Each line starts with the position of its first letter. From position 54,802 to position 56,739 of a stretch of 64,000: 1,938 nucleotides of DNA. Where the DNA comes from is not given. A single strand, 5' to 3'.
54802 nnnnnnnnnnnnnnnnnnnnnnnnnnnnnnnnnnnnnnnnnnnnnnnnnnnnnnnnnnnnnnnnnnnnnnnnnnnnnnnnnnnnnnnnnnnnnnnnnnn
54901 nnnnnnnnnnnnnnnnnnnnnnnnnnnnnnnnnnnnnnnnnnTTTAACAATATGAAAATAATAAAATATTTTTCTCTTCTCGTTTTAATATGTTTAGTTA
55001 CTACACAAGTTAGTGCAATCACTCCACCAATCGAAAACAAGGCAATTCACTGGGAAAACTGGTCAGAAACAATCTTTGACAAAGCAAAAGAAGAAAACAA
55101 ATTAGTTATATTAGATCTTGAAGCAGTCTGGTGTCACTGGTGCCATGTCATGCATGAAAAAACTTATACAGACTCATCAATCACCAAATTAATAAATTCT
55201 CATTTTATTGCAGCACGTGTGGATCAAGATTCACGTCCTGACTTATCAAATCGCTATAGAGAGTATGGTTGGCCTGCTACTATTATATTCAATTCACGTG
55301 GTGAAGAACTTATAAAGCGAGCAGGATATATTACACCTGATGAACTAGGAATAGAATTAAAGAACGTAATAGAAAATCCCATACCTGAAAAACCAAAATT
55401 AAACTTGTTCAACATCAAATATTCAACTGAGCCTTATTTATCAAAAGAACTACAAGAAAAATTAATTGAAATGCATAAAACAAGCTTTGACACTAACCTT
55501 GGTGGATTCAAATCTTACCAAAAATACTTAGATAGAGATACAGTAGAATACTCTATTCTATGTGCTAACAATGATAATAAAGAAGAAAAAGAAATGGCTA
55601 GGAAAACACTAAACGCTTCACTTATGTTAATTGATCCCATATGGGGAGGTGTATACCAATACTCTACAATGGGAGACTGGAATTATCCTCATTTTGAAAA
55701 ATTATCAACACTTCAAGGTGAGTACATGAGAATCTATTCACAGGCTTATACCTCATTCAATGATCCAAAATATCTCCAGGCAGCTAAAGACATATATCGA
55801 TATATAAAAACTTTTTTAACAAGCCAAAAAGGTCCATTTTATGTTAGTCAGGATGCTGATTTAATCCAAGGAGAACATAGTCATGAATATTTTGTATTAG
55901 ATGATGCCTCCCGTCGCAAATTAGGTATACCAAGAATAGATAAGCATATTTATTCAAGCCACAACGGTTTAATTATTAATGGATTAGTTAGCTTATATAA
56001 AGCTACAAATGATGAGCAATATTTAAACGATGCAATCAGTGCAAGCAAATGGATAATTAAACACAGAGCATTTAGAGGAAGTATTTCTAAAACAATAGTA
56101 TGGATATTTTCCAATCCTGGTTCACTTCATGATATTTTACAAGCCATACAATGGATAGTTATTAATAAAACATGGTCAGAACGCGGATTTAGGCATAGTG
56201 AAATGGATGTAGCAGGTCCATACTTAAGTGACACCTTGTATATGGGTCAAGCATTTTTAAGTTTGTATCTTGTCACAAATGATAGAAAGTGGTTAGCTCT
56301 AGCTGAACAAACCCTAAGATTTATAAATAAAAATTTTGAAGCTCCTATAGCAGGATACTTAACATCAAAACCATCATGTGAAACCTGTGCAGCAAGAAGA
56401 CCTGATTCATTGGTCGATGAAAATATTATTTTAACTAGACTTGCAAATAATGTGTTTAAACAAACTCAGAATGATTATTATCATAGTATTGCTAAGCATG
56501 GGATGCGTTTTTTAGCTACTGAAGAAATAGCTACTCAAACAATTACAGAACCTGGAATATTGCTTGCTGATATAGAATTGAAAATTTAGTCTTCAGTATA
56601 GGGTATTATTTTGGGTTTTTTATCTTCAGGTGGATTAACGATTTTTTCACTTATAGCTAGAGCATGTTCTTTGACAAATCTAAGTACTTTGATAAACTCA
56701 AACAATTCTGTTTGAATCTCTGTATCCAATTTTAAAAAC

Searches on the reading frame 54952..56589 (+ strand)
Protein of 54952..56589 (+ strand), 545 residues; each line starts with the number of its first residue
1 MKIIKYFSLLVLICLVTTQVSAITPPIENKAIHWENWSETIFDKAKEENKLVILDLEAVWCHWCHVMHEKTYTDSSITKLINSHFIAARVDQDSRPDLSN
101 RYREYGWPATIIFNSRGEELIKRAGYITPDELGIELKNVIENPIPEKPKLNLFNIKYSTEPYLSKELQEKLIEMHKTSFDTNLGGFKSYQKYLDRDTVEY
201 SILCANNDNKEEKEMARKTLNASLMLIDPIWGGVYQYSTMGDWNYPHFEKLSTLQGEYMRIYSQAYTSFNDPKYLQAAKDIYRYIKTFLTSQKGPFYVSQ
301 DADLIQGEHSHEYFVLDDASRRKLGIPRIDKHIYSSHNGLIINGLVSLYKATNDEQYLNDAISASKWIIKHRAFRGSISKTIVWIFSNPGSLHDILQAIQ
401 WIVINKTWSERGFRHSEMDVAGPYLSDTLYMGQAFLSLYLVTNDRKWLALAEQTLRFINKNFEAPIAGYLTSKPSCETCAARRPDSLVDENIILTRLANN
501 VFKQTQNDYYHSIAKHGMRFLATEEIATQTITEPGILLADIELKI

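Call 67: search_protein_families(library=ncbifam, proteins=[window:54952-56589:+], max_evalue=0.00001)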
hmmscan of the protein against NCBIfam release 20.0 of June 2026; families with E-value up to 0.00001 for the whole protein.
window:54952-56589:+ (545 aa): 3 families
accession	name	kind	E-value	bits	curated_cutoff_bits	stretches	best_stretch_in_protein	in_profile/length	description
NF045694.1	seleno_TsoB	exception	8e-15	53.9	805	1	4-133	431-565/572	rhodanese/DsbD fusion-like selenoprotein TsoB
NF001419.0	PRK00293.1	subfamily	2.5e-08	32.9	330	1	39-137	467-570/574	protein-disulfide reductase DsbD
NF043050.1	DisulfRedDsbH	equivalog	4.2e-06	26.9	190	0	25-120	36-142/166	disulfide reductase DsbH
